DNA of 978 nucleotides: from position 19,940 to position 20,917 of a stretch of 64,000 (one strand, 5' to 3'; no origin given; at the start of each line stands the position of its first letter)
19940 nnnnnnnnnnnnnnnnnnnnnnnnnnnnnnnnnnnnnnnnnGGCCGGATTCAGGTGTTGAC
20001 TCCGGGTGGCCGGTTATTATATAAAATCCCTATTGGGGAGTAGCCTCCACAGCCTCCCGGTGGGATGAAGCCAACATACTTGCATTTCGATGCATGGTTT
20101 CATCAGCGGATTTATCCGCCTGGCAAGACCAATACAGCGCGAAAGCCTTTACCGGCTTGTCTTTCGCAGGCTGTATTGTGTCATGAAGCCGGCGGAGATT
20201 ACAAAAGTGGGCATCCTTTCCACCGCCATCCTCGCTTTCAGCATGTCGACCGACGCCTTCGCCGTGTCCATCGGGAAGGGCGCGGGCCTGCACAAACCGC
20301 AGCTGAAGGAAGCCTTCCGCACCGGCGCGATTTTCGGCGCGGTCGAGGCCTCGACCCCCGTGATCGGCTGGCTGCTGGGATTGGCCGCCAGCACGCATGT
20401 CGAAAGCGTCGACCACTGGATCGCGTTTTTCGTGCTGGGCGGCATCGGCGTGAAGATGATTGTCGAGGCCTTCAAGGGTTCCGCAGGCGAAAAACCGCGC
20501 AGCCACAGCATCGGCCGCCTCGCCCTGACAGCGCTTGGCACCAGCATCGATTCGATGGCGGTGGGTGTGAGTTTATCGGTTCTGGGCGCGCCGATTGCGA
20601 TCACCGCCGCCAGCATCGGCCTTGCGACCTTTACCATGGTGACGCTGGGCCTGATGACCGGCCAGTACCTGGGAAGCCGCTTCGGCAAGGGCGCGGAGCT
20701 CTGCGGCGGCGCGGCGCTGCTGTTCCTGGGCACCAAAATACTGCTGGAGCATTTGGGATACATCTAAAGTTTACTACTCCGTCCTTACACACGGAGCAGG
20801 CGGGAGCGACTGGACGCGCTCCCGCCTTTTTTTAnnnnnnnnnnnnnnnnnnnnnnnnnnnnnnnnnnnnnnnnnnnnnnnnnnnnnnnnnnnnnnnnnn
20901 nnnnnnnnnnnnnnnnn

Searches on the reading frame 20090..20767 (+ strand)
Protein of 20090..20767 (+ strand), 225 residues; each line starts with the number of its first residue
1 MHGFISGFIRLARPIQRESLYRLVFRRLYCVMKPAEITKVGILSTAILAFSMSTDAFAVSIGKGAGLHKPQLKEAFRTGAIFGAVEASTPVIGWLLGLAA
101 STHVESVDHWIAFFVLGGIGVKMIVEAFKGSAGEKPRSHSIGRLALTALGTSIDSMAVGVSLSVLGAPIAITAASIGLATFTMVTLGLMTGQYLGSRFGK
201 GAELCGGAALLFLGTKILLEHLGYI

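Call 59: search_protein_families(library=pfam, proteins=[window:20090-20767:+], max_evalue=0.00001)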
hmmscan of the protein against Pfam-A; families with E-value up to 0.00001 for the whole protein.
window:20090-20767:+ (225 aa): 1 family
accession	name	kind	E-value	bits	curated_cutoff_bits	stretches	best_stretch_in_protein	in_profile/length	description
PF02659.21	Mntp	-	3.5e-47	160.4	24.4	1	70-218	2-152/152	Putative manganese efflux pump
